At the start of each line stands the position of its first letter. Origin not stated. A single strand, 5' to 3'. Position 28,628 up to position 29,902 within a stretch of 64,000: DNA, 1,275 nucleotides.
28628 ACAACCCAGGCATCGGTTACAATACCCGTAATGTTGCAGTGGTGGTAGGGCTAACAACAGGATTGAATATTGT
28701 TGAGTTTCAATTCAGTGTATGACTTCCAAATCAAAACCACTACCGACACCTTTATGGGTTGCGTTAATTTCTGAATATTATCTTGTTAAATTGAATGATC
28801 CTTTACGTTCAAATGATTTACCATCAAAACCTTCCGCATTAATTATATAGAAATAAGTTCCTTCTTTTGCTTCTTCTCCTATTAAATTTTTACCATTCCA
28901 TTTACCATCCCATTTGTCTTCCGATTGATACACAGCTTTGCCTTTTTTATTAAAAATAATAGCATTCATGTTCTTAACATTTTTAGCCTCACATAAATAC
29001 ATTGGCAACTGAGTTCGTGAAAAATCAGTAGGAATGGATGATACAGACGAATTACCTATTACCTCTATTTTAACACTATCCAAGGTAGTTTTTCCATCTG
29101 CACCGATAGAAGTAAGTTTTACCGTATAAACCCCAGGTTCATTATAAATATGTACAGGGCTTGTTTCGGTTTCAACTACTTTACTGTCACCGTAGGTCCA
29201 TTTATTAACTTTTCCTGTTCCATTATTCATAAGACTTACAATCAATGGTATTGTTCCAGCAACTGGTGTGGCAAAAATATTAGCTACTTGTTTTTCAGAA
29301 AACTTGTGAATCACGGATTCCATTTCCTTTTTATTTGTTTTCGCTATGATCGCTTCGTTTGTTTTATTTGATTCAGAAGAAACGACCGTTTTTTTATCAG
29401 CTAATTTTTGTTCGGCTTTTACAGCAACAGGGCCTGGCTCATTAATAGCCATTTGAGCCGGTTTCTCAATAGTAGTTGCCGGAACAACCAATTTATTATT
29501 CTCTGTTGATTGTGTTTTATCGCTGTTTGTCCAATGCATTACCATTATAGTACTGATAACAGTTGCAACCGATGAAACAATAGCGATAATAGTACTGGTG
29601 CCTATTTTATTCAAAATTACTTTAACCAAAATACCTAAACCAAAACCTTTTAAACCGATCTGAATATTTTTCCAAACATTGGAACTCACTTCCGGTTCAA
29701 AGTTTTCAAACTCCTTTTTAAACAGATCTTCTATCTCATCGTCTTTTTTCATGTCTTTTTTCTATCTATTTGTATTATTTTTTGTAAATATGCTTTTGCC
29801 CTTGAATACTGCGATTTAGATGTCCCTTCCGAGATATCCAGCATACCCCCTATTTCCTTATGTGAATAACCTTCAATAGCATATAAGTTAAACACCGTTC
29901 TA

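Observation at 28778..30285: ECF sigma / anti-sigma pair where the anti-sigma carries a PKD and a T9SS type B-like C-terminal domain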

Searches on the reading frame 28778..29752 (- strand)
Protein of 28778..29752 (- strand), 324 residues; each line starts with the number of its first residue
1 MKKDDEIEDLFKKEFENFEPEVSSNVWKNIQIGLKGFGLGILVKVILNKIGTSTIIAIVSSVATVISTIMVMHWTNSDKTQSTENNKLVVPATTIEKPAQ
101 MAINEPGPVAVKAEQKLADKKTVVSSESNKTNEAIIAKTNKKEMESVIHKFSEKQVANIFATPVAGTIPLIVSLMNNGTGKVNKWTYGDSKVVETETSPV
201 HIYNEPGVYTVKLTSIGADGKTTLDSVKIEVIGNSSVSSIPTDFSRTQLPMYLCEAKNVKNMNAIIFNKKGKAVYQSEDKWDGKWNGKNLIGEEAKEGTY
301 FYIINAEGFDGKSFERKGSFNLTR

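Call 3: search_protein_families(library=pfam, proteins=[window:28778-29752:-], max_evalue=1)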
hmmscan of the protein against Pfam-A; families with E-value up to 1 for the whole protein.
window:28778-29752:- (324 aa): 5 families
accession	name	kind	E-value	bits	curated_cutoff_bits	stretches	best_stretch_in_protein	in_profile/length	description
PF13585.12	CHU_C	-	3.6e-10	40.3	27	1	256-312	23-76/86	CHU_C Type IX secretion signal domain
PF18911.6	PKD_4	-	4.2e-08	33.6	27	1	184-230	38-84/85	PKD domain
PF00801.26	PKD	-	2.3e-05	24.8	23.5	1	174-224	22-74/80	PKD domain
PF13860.13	FlgD_ig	-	0.16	12.4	27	1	257-302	20-71/79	FlgD Ig-like domain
PF20753.2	DUF6558_C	-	0.35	11.6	24.4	1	191-248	36-93/119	Phage tail C-terminal domain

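Call 4: search_protein_families(library=ncbifam, proteins=[window:28778-29752:-], max_evalue=1)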
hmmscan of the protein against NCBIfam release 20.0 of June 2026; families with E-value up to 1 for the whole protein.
window:28778-29752:- (324 aa): 3 families
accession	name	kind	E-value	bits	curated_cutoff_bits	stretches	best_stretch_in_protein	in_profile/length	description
TIGR04131.1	Bac_Flav_CTERM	domain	0.00071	19.7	35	1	256-324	23-85/85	T9SS type B sorting domain-containing protein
NF000417.2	blaOXA-211_like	exception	0.011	14.9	575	1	233-285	58-108/274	OXA-211 family carbapenem-hydrolyzing class D beta-lactamase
TIGR03769.1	P_ac_wall_RPT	domain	0.46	11.1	30.9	0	203-227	9-35/41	TIGR03769 domain-containing protein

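Call 9: find_homologous_proteins(query=window:28778-29752:-, max_evalue=0.001)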
Query window:28778-29752:- (324 aa): 69 proteins with E <= 0.001 among 1620 candidates.
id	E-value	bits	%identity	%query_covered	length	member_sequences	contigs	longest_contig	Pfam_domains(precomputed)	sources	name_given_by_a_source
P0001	4.2e-206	701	100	100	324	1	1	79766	PF00801.27,PF13585.13,PF18911.7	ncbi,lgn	-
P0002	1.6e-127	443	67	100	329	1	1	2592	PF00801.27,PF13585.13,PF18911.7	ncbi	-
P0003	1.2e-123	430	63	100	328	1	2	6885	PF00801.27,PF13585.13,PF18911.7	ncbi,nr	ncbi:MAG: gliding motility-associated C-terminal domain-containing protein [Bacteroidetes bacterium]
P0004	6.2e-121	421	63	100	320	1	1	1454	PF00801.27,PF13585.13,PF18911.7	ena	-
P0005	2.9e-120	419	66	100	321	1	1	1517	PF00801.27,PF13585.13,PF18911.7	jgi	jgi:PKD repeat protein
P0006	2.5e-106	373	56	100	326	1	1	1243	PF00801.27,PF13585.13,PF18911.7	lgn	-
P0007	2.9e-100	353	54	100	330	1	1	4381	PF00801.27,PF13585.13,PF18911.7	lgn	-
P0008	6.1e-99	349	54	100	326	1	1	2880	PF00801.27,PF13585.13,PF18911.7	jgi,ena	-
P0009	3.4e-94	333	52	100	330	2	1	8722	PF00801.27,PF13585.13,PF18911.7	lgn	-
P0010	1.0e-93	332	51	100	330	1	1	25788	PF00801.27,PF13585.13,PF18911.7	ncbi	ncbi:MAG: gliding motility-associated C-terminal domain-containing protein [Bacteroidota bacterium]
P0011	9.0e-90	319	48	100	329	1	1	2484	PF00801.27,PF13585.13,PF18911.7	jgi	jgi:gliding motility-associated-like protein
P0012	9.6e-89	316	49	100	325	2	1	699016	PF13585.13,PF13860.13,PF18911.7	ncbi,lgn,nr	ncbi:MAG: hypothetical protein JWO09_1996 [Bacteroidetes bacterium]|nr:hypothetical protein [Bactero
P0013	1.7e-87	311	48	100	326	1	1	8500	PF00801.27,PF13585.13,PF18911.7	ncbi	-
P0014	1.8e-87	311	48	100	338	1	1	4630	PF13585.13,PF18911.7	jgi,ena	jgi:gliding motility-associated-like protein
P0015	1.6e-86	308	47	100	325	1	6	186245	PF00801.27,PF13585.13,PF18911.7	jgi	jgi:gliding motility-associated-like protein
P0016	2.6e-86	308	47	100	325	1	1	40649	PF00801.27,PF13585.13,PF18911.7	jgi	jgi:gliding motility-associated-like protein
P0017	2.8e-86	308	49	100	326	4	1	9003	PF00801.27,PF13585.13,PF18911.7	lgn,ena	-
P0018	9.1e-86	306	47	100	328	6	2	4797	PF00801.27,PF13585.13,PF18911.7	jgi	jgi:gliding motility-associated-like protein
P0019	1.4e-85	305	48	99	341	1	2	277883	PF00801.27,PF13585.13,PF18911.7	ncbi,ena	-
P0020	3.2e-85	304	48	99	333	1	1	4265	PF00801.27,PF13585.13,PF18911.7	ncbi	-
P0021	5.1e-84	300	45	100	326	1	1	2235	PF00801.27,PF13585.13,PF18911.7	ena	-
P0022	7.1e-84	300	47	100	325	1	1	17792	PF00801.27,PF13585.13,PF18911.7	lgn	-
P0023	1.8e-83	298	51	100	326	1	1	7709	PF00801.27,PF13585.13,PF18911.7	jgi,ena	-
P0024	1.9e-83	298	46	100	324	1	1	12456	PF00801.27,PF13585.13,PF18911.7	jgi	jgi:gliding motility-associated-like protein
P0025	2.2e-83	298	46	100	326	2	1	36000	PF00801.27,PF13585.13,PF18911.7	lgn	-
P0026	2.2e-83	298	48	100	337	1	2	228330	PF00801.27,PF13585.13,PF18911.7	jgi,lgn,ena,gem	-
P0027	1.9e-82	295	44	99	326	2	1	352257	PF00801.27,PF13585.13,PF18911.7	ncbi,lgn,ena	-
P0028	2.4e-82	295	43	99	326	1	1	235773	PF00801.27,PF13585.13,PF18911.7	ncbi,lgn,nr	ncbi:MAG: domain containing protein [Bacteroidetes bacterium]|nr:domain containing protein [Bacteroi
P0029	2.9e-82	294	47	99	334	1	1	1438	PF13585.13,PF18911.7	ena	-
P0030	4.9e-82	294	47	99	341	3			PF13585.13,PF18911.7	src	-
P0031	7.5e-82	293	46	98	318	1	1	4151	PF00801.27,PF13585.13,PF18911.7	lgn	-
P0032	7.7e-82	293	49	100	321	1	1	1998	PF00801.27,PF13585.13,PF18911.7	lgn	-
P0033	1.9e-81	292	47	100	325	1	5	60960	PF00801.27,PF13585.13,PF18911.7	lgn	-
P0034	2.0e-81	292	47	99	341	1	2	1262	PF13585.13,PF18911.7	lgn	-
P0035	3.7e-81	291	47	99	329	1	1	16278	PF00801.27,PF13585.13,PF18911.7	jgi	jgi:PKD repeat protein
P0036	4.0e-81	291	45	100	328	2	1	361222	PF00801.27,PF13585.13,PF18911.7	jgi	jgi:gliding motility-associated-like protein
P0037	1.7e-80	288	43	100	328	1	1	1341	PF00801.27,PF13585.13,PF18911.7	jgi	jgi:gliding motility-associated-like protein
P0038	2.6e-80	288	46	100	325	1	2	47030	PF00801.27,PF13585.13,PF18911.7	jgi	jgi:gliding motility-associated-like protein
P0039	2.8e-80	288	47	99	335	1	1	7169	PF00801.27,PF13585.13,PF18911.7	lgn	-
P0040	5.1e-79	284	46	100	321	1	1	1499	PF00801.27,PF13585.13,PF18911.7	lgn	-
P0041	6.0e-79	283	46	100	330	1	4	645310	PF00801.27,PF13585.13,PF18911.7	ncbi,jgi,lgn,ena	ncbi:MAG TPA: gliding motility-associated C-terminal domain-containing protein [Bacteroidia bacteriu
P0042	1.5e-78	282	46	100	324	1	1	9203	PF00801.27,PF13585.13,PF18911.7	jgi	jgi:gliding motility-associated-like protein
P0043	1.7e-78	282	46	100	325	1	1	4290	PF00801.27,PF13585.13,PF18911.7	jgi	jgi:gliding motility-associated-like protein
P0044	5.9e-78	280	45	100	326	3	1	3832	PF13585.13,PF18911.7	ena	-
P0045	1.1e-77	279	46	100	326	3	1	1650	PF13585.13,PF18911.7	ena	-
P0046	1.2e-77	279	46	100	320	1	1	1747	PF00801.27,PF13585.13,PF18911.7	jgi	jgi:gliding motility-associated-like protein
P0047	1.4e-77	279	46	100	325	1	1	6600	PF00801.27,PF13585.13,PF18911.7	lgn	-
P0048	3.1e-77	278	45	100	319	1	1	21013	PF00801.27,PF13585.13,PF18911.7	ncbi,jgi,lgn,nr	ncbi:MAG TPA: gliding motility-associated C-terminal domain-containing protein [Bacteroidia bacteriu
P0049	5.2e-77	277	44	98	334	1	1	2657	PF13585.13,PF18911.7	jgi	-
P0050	5.6e-77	277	45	100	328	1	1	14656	PF00801.27,PF13585.13,PF18911.7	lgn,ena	-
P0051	1.2e-76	276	44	98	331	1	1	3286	PF00801.27,PF13585.13,PF18911.7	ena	-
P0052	2.0e-76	275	44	98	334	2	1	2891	PF00801.27,PF13585.13,PF18911.7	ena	-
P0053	2.8e-76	275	42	99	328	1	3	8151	PF00801.27,PF13585.13,PF18911.7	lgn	-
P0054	3.7e-76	274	46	100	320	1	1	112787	PF00801.27,PF13585.13,PF18911.7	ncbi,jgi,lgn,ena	ncbi:MAG TPA: gliding motility-associated C-terminal domain-containing protein [Bacteroidia bacteriu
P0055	5.9e-76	274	43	100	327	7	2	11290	PF13585.13,PF18911.7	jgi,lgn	jgi:gliding motility-associated-like protein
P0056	6.0e-76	274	45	99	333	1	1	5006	PF00801.27,PF13585.13,PF18911.7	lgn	-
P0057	1.5e-75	272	46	100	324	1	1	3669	PF00801.27,PF13585.13,PF18911.7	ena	-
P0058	4.5e-75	271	43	99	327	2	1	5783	PF13585.13,PF18911.7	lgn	-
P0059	1.3e-74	269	45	100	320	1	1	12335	PF13585.13,PF18911.7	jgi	jgi:gliding motility-associated-like protein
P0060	1.9e-72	262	46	99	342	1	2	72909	PF00801.27,PF13585.13,PF18911.7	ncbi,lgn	-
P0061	2.3e-72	262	46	100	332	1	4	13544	PF13585.13,PF18911.7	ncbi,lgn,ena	-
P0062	3.5e-71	258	43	100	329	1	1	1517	PF00801.27,PF13585.13,PF18911.7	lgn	-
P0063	2.3e-69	252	43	98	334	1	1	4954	PF13585.13,PF18911.7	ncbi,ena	-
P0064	4.6e-69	251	43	98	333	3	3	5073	PF13585.13,PF18911.7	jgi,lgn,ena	-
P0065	1.7e-62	229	41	100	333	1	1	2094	PF13585.13,PF18911.7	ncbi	-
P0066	2.0e-61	226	40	99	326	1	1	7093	PF00801.27,PF13585.13,PF18911.7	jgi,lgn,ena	-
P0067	4.0e-50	189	43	78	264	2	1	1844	PF00801.27,PF18981.7,PF13585.13,PF18911.7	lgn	-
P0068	8.0e-49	185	44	66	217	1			PF18911.7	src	-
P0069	1.7e-4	39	41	21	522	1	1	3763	PF00801.27,PF13860.13,PF18911.7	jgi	jgi:PKD repeat protein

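Call 11: find_encoding_contigs(protein=P0001, flank=10000, max_places=2)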
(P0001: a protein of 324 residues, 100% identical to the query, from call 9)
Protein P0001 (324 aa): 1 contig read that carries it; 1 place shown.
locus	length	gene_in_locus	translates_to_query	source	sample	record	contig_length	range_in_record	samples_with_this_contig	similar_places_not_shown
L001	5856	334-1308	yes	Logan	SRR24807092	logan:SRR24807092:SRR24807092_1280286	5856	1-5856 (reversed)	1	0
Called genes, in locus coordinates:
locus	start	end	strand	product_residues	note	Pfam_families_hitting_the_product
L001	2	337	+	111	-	?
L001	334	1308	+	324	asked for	PF00801:PKD (faint), PF18911:PKD_4, PF13585:CHU_C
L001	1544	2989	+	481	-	PF13585:CHU_C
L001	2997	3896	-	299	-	PF02541:Ppx-GppA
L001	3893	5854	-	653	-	?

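Call 12: search_protein_families(library=ncbifam, alignment_id=A1, max_evalue=0.01)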
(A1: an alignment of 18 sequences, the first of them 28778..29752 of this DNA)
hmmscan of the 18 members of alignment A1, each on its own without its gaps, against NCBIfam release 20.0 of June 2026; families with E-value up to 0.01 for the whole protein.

A. member 1, window:28778-29752:- (324 aa): 1 family
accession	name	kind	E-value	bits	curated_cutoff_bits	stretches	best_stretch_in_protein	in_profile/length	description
TIGR04131.1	Bac_Flav_CTERM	domain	0.00071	19.7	35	1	256-324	23-85/85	T9SS type B sorting domain-containing protein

B. families by the number of members that match (of 18 scanned): 8 families
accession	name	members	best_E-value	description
TIGR04131.1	Bac_Flav_CTERM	17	1.4e-11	T9SS type B sorting domain-containing protein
NF053608.1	Lsa66_OmpA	8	0.00027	fibronectin-binding adhesin Lsa66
NF058578.1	CPR_pilus_PamR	7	0.00031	pilus system RbmA-like protein PamR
TIGR04183.1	Por_Secre_tail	4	0.00018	T9SS type A sorting domain-containing protein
NF005176.1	PRK06655.1-1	4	0.0017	flagellar hook assembly protein FlgD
NF033707.1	T9SS_sortase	3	2.4e-06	type IX secretion system sortase PorU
TIGR00864.1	PCC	2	0.0024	polycystin cation channel protein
TIGR04527.1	mycoplas_twoTM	1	0.0092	MG_279/MG_280 family protein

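Call 13: find_encoding_contigs(protein=P0012, flank=8000, max_places=1)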
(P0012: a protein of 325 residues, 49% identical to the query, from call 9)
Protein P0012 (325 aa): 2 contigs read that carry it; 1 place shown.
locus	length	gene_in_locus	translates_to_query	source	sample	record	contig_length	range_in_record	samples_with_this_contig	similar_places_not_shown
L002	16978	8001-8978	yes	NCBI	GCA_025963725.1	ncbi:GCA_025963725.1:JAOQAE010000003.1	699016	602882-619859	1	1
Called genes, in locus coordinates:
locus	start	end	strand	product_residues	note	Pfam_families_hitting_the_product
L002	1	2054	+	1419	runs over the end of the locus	PF08448:PAS_4, PF08447:PAS_3, PF13426:PAS_9, PF08447:PAS_3, PF00989:PAS, PF13426:PAS_9, PF00989:PAS, PF08448:PAS_4, +9 more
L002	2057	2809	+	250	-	PF00072:Response_reg, PF04397:LytTR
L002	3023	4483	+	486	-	PF05227:CHASE3, PF00672:HAMP, PF00512:HisKA, PF02518:HATPase_c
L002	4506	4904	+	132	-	PF00072:Response_reg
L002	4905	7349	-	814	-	PF22896:OB_RNR_1st, PF08206:OB_RNB, PF17849:OB_Dis3, PF17876:CSD2, PF00773:RNB, PF00575:S1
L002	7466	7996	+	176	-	PF04542:Sigma70_r2, PF08281:Sigma70_r4_2, PF04545:Sigma70_r4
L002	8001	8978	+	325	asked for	PF13860:FlgD_ig (faint), PF18911:PKD_4, PF13585:CHU_C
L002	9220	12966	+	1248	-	PF26689:FIDD (faint), PF19081:Ig_7 (weak), PF18911:PKD_4, PF13585:CHU_C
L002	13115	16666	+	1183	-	PF22352:K319L-like_PKD (weak), PF13585:CHU_C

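Call 14: find_encoding_contigs(protein=P0027, flank=8000, max_places=1)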
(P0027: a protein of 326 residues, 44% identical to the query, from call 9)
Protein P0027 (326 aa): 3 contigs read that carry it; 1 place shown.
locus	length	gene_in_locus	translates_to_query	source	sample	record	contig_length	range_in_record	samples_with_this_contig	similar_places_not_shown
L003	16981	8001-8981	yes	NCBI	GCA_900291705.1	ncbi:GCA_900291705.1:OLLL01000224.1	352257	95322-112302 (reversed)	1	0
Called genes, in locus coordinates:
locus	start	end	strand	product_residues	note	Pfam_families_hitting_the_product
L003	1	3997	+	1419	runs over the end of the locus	PF08448:PAS_4, PF08447:PAS_3, PF13426:PAS_9, PF08447:PAS_3, PF13426:PAS_9, PF08447:PAS_3, PF00989:PAS, PF08448:PAS_4, +9 more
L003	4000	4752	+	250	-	PF00072:Response_reg, PF04397:LytTR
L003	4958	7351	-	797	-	PF22896:OB_RNR_1st (weak), PF08206:OB_RNB, PF17849:OB_Dis3, PF17876:CSD2, PF00773:RNB, PF00575:S1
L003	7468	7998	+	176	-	PF04542:Sigma70_r2, PF08281:Sigma70_r4_2, PF04545:Sigma70_r4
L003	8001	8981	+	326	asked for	PF18911:PKD_4, PF00801:PKD (weak), PF13585:CHU_C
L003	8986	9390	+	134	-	PF13585:CHU_C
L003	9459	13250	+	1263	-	PF19081:Ig_7 (faint), PF22352:K319L-like_PKD (faint), PF18911:PKD_4, PF13585:CHU_C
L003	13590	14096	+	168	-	-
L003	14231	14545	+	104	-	-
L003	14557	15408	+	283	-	PF04134:DCC1-like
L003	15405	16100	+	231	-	PF09844:DUF2071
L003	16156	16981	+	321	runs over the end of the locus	-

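Call 15: find_encoding_contigs(protein=P0019, flank=8000, max_places=1)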
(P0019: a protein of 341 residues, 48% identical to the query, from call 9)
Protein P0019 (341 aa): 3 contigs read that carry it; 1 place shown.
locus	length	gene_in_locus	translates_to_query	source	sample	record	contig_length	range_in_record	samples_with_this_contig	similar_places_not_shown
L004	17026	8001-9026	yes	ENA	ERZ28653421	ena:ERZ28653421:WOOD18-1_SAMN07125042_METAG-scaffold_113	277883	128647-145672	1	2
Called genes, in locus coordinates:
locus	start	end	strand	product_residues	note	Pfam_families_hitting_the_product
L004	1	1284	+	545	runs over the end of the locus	PF07661:MORN_2 (faint)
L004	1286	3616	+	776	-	PF00989:PAS (faint), PF13426:PAS_9 (weak), PF08447:PAS_3, PF13426:PAS_9 (weak), PF08447:PAS_3 (weak), PF07536:HWE_HK (weak), PF07568:HisKA_2, PF02518:HATPase_c, +3 more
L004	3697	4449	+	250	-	PF00072:Response_reg, PF04397:LytTR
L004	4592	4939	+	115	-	PF01541:GIY-YIG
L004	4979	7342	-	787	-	PF22896:OB_RNR_1st (weak), PF08206:OB_RNB, PF17849:OB_Dis3, PF17876:CSD2, PF00773:RNB, PF00575:S1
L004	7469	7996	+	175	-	PF04542:Sigma70_r2, PF07638:Sigma70_ECF (faint), PF08281:Sigma70_r4_2, PF04545:Sigma70_r4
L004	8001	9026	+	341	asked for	PF00801:PKD (weak), PF18911:PKD_4, PF13585:CHU_C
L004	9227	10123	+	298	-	PF13505:OMP_b-brl (weak), PF19573:DUF6089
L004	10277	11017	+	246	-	PF01255:Prenyltransf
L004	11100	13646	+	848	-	PF07244:POTRA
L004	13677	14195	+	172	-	PF03938:OmpH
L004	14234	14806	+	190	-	PF03938:OmpH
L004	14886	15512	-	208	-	PF00849:PseudoU_synth_2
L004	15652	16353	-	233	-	PF21948:LplA-B_cat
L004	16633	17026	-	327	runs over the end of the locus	PF10432:bact-PGI_C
